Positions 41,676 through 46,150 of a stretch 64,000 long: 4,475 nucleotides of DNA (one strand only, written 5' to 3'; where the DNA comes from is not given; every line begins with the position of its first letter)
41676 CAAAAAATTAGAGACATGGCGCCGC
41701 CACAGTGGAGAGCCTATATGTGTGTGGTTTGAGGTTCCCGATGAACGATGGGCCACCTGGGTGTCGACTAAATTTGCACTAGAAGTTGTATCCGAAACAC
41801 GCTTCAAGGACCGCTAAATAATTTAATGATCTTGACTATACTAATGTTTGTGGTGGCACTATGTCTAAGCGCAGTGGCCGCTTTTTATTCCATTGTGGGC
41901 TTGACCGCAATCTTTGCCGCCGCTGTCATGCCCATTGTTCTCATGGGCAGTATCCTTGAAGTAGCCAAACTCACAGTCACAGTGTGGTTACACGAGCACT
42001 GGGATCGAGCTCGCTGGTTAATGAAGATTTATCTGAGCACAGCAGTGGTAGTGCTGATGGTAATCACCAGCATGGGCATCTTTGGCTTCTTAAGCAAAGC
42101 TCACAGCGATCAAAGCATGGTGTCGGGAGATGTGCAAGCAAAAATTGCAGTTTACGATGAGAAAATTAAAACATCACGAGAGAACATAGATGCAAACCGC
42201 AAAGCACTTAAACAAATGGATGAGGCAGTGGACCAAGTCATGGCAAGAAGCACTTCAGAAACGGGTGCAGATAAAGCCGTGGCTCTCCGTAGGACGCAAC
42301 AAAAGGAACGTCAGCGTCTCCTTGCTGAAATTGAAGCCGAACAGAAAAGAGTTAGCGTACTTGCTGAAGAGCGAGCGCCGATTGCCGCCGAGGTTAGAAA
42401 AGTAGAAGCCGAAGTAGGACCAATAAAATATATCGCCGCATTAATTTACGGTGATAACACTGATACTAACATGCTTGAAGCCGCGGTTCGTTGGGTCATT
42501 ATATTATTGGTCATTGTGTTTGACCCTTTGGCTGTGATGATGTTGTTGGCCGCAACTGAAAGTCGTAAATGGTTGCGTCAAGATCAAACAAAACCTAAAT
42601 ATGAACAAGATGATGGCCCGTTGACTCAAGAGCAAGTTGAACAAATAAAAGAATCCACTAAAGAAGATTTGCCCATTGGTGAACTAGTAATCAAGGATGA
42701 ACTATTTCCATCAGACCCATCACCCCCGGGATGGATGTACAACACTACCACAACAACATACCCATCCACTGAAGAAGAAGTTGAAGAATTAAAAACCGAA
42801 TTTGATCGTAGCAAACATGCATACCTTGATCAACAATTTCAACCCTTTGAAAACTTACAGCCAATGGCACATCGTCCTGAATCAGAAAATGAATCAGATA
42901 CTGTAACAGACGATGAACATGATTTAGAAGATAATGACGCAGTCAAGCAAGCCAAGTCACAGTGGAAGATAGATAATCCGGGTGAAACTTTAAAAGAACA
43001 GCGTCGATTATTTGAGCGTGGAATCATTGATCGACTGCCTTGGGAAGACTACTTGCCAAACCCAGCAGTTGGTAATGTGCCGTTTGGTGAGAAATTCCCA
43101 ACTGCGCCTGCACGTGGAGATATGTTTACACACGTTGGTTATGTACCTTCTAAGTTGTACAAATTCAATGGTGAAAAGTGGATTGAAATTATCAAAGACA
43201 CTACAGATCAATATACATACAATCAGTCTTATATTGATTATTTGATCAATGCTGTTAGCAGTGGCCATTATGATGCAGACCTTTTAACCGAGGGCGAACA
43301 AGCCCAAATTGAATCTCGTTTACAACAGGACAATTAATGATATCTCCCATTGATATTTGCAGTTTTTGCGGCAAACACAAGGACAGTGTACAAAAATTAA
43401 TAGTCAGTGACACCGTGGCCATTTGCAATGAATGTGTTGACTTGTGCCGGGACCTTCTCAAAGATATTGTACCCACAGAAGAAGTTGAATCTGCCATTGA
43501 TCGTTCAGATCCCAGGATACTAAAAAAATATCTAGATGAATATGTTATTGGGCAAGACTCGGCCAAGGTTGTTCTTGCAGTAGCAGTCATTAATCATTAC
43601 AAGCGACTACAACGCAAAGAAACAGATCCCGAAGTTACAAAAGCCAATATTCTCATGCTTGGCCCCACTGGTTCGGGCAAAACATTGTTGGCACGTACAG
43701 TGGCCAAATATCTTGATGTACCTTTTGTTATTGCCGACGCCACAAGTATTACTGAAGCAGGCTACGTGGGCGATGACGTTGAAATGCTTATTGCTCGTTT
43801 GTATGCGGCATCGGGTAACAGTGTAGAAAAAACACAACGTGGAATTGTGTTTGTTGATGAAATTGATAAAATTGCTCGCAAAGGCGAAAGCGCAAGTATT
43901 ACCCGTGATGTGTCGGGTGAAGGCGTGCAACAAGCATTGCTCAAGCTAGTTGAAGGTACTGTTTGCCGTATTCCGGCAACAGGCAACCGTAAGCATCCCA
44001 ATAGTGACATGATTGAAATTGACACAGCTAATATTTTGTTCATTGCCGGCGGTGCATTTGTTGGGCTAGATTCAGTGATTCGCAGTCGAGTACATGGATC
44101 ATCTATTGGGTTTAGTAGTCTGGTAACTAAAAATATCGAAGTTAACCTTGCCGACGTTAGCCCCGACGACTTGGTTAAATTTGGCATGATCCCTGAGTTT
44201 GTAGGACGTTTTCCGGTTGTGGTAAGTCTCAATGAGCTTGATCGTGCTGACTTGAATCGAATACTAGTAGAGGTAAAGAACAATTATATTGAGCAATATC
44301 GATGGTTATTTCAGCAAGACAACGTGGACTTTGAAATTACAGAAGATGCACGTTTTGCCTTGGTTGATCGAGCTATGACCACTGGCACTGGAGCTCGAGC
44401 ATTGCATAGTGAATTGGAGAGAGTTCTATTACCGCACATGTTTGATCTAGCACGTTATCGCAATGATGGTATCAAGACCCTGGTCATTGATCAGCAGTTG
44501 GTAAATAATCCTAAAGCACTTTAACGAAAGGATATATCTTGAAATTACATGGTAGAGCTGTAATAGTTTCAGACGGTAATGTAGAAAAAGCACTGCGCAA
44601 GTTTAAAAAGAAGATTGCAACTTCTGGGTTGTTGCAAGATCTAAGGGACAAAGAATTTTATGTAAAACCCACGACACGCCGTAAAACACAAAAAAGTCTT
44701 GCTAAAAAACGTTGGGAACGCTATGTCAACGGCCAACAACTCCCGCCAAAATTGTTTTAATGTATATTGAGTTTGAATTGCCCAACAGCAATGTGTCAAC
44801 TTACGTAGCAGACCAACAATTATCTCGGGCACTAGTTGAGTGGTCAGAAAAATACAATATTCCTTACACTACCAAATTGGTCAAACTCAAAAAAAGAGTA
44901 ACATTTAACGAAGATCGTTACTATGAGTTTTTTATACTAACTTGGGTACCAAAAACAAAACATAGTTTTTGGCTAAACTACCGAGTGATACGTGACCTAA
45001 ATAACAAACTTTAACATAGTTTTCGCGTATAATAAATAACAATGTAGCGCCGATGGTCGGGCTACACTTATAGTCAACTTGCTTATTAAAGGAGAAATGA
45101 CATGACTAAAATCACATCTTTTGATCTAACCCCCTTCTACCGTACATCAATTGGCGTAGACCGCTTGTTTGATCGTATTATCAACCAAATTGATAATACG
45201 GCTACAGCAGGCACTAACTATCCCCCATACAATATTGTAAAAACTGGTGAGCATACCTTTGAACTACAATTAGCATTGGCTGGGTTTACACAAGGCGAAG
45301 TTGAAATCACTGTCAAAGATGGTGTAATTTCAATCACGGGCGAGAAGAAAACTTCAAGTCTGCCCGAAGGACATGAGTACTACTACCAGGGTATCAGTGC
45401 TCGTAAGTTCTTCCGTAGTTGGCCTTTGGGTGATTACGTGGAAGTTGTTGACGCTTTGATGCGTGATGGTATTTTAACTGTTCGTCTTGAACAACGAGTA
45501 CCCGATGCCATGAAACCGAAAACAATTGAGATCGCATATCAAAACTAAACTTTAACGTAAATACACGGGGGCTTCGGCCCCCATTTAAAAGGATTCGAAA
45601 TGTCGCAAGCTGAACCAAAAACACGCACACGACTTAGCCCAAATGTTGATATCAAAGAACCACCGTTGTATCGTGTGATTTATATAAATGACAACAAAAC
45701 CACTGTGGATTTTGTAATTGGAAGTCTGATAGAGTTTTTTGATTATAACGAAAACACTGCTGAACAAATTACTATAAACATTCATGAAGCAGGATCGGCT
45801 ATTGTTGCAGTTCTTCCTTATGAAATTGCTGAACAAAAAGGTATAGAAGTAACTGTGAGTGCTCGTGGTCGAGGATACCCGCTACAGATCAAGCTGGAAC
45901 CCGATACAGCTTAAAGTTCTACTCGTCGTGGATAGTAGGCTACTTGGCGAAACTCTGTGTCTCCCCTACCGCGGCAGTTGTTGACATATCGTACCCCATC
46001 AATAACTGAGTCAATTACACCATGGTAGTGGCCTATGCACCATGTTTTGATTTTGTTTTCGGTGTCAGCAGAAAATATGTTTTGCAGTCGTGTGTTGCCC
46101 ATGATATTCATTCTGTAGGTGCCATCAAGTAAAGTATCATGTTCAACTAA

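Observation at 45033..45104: ROSE-like RNA thermometer in the phage hsp20 leader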

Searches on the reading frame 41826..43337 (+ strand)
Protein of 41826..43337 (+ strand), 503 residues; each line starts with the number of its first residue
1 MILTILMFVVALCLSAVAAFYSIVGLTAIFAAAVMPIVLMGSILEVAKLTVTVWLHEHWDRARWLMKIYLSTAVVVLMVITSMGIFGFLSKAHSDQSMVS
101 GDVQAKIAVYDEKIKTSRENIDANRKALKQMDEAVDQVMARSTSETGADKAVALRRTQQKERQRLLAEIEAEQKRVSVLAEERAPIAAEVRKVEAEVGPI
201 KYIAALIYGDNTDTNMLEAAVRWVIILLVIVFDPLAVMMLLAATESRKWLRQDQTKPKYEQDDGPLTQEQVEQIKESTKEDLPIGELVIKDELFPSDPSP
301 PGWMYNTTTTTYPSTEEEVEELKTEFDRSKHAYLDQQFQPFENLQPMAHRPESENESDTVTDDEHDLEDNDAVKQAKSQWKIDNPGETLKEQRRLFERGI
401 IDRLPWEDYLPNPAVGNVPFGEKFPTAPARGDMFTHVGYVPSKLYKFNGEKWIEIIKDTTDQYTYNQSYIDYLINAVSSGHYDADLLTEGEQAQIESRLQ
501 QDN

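Call 7: search_protein_families(library=pfam, proteins=[window:41826-43337:+])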
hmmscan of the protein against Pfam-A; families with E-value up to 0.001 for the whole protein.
window:41826-43337:+ (503 aa): 1 family
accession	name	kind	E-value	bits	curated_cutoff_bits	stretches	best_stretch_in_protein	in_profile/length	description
PF14362.11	DUF4407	-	0.00022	21.1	31.3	1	96-246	125-287/297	Domain of unknown function (DUF4407)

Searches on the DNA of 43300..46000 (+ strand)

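Call 3: search_rna_families(source=window, start=44900, end=45250, threshold=evalue, max_evalue=10, show_alignments=5)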
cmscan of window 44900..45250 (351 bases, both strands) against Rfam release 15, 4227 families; matches with E-value up to 10: 5.
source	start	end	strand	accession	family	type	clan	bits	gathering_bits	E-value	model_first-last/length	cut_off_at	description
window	45041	45107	+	RF02523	ROSE_3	Cis-reg; thermoregulator;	-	28.8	43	0.00038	1-69/69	no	Repression of heat shock gene expression (ROSE) element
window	44945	44982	-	RF03284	mir-4637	Gene; miRNA;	-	14.9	89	5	22-63/84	no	mir-4637 microRNA precursor family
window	45043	45104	+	RF02980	freshwater-2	Cis-reg;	-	14.5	49.9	9.1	1-84/84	no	freshwater-2 RNA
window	45168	45199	+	RF01080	UPD-PKib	Cis-reg;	-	14.4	39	6.3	1-32/32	no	Pseudoknot of upstream pseudoknot domain (UPD) of the 3'UTR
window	45161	45214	-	RF03355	mir-2008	Gene; miRNA;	-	13.3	93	9.6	1-85/85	no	mir-2008 microRNA precursor family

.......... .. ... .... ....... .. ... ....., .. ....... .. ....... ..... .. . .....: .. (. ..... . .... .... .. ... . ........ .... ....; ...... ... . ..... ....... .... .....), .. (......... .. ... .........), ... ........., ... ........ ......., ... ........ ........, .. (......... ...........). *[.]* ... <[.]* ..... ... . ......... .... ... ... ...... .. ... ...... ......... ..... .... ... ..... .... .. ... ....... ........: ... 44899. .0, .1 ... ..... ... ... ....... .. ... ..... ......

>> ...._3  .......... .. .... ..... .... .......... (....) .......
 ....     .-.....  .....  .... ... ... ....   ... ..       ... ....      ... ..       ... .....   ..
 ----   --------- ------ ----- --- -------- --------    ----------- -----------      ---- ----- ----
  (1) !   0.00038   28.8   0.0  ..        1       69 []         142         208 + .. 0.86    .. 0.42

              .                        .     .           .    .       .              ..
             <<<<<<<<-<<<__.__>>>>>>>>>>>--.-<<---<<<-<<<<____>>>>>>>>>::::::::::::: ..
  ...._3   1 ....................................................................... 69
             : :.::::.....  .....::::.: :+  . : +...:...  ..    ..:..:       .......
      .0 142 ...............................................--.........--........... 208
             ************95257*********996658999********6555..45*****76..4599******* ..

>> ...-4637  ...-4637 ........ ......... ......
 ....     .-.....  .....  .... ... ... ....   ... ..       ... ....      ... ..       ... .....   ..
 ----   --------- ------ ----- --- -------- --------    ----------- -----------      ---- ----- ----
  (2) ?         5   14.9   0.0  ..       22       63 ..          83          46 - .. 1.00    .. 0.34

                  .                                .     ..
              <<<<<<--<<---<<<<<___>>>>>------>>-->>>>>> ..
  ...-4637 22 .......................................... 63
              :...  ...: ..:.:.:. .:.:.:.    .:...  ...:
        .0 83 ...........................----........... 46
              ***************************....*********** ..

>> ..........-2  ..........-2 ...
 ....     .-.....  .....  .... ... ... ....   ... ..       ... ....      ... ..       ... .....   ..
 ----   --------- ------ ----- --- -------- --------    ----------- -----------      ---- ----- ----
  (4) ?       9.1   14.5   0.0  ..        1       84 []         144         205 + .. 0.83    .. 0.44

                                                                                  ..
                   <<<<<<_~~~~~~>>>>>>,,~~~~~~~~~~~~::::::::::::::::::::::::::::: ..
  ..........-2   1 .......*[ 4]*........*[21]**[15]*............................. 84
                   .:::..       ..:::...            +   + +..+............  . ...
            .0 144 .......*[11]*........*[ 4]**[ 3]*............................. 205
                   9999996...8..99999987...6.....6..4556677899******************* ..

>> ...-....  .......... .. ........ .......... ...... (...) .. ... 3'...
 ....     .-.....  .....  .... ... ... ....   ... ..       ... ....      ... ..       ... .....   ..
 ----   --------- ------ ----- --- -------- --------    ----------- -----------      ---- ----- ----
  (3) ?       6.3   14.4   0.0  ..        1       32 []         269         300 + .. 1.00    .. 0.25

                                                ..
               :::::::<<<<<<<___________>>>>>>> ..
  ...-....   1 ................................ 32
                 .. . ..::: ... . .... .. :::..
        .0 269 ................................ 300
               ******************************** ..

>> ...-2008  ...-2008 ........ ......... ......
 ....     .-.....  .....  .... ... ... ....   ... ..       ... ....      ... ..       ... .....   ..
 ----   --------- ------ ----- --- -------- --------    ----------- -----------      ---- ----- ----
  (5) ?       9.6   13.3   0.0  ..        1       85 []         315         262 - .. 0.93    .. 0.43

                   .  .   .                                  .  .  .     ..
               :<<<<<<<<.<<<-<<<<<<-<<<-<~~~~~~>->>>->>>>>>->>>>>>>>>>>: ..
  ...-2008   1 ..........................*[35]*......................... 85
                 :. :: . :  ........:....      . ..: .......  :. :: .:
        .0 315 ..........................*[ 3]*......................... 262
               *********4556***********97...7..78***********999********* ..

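Call 6: search_dna_similar(query=window:43300-46000:+, collection=phages, mode=distant, max_rows=30)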
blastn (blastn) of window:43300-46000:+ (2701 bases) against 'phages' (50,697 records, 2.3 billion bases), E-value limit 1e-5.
Records with a match: 33; places in all: 33; records where one place covers at least 80% of the query: 0.
Best place of each record, by identity: 60-80% 33.
By first word of the organism name: Prevotella 15; Bacteriophage 5; Listeria 3; Bacillus 2; Staphylococcus 2; Acinetobacter 2; Enterococcus 2; uncultured 1; Escherichia 1.
By host as written in the record: Prevotella sp. 15; - 9; Listeria monocytogenes 3; Bacillus megaterium str. ATCC 43725 2; Staphylococcus aureus 2; Enterococcus faecalis 1; Escherichia coli ATCC 25922 1.
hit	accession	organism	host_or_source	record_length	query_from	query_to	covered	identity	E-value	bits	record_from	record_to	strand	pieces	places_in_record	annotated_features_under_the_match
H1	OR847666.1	Listeria phage LM 4-11-1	Listeria monocytogenes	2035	238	765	20%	64.9%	2e-20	107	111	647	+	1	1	record has no annotation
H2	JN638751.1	Bacillus phage G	Bacillus megaterium str. ATCC 43725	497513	340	771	16%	69.0%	8e-33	150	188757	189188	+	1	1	258: gp258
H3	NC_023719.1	Bacillus phage G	Bacillus megaterium str. ATCC 43725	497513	340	771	16%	69.0%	8e-33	150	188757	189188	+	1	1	258: gp258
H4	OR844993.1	Staphylococcus phage SA 1306 Kay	Staphylococcus aureus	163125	360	781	16%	69.2%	5e-35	156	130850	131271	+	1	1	record has no annotation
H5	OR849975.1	Staphylococcus phage SA 1298 Kay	Staphylococcus aureus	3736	360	781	16%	69.2%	5e-35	156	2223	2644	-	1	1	record has no annotation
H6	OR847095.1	Listeria phage LM 4-11-1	Listeria monocytogenes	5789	340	765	16%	68.1%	2e-27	132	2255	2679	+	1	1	record has no annotation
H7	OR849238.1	Listeria phage LM 4-14-1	Listeria monocytogenes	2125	340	765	16%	68.1%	2e-27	132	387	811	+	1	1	record has no annotation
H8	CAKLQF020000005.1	Acinetobacter phage MD-2021a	not known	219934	347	771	16%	66.6%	3e-25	123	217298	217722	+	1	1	clpX: ATP-dependent specificity component of ClpP serine protease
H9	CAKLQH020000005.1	Acinetobacter phage MD-2021a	not known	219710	347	771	16%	66.6%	3e-25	123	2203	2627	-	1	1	clpX: ATP-dependent specificity component of ClpP serine protease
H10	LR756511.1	uncultured phage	metagenomic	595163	359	772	15%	67.1%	1e-17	100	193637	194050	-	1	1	record has no annotation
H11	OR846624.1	Enterococcus phage Efs 1-1-1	Enterococcus faecalis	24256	360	765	15%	65.7%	4e-17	98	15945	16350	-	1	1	record has no annotation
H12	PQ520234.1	Enterococcus phage IME_EF3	-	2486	360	765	15%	65.5%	5e-16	93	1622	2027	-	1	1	record has no annotation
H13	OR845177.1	Escherichia phage EC22.5-2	Escherichia coli ATCC 25922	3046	431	781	13%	66.5%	1e-10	76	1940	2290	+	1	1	record has no annotation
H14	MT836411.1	Bacteriophage sp.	human fecal samples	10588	347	660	12%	70.8%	9e-26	126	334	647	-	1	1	record has no annotation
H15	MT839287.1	Bacteriophage sp.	human fecal samples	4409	341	612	10%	66.9%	2e-7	65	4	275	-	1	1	record has no annotation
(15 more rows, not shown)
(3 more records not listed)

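Call 19: search_rna_families(sources=[L001, L002, L004, L006, L007, L010, L011, L016, L018, L021, L022, L024, L025, L026, L027, L029, L030, L034, L037, L045], threshold=gathering)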
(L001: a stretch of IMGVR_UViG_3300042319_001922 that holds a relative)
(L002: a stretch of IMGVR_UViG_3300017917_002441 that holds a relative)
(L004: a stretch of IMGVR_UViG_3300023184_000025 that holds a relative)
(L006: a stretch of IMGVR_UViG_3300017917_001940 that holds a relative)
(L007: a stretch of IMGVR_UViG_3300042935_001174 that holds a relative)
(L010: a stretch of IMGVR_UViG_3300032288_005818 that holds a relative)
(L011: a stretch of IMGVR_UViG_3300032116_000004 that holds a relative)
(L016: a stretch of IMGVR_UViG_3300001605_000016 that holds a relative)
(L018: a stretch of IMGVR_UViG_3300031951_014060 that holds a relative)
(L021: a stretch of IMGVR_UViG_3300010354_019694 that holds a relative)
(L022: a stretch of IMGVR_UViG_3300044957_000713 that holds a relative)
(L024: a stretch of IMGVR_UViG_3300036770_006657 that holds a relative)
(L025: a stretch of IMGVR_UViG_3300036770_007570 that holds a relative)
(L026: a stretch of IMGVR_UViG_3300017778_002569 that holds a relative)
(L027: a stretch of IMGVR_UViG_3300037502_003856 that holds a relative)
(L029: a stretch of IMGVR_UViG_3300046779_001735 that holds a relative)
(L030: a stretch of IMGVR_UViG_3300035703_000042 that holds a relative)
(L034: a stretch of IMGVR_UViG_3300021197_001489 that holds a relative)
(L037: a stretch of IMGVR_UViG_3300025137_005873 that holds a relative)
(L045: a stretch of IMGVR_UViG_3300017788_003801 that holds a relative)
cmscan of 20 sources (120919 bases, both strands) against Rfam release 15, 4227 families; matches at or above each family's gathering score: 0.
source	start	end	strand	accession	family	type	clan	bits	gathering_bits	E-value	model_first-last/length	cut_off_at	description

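Call 23: build_rna_model(alignment_id=A1, structure=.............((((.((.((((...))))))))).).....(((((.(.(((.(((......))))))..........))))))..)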
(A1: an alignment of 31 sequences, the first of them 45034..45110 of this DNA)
Model R1 built from alignment A1 (31 sequences, 89 columns); structure: as given.
model positions 78; base pairs 22; branch points 1; effective number of sequences 5.52; information 0.725 bits per position. Calibrated on 0.2 Mb of random sequence (short: E-values are rough).
structure used (alignment columns):
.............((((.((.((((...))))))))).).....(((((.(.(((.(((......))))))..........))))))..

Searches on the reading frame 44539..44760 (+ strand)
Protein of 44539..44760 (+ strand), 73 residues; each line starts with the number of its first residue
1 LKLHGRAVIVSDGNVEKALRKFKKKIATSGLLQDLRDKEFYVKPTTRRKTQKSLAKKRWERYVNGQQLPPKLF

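Call 7: search_protein_families(library=pfam, proteins=[window:44539-44760:+])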
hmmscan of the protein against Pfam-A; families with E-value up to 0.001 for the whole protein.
window:44539-44760:+ (73 aa): 1 family
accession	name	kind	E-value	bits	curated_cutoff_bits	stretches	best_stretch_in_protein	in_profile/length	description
PF01165.25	Ribosomal_S21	-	5.5e-17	61.7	27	1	8-58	2-53/55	Ribosomal protein S21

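Call 54: search_protein_families(library=ncbifam, proteins=[window:44539-44757:+], max_evalue=0.01)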
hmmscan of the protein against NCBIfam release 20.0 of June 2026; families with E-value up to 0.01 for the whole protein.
window:44539-44757:+ (73 aa): 1 family
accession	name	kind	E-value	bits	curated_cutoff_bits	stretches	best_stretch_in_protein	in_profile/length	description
TIGR00030.1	S21p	equivalog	7.5e-17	60.9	28.95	1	7-61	2-57/58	30S ribosomal protein S21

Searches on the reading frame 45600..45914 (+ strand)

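Call 7: search_protein_families(library=pfam, proteins=[window:45600-45914:+])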
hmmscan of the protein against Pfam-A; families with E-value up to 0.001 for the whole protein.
window:45600-45914:+ (104 aa): 1 family
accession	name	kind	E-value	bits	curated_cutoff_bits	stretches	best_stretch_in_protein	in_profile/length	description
PF02617.22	ClpS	-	1.9e-22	79.2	23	1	19-97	1-79/80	ATP-dependent Clp protease adaptor protein ClpS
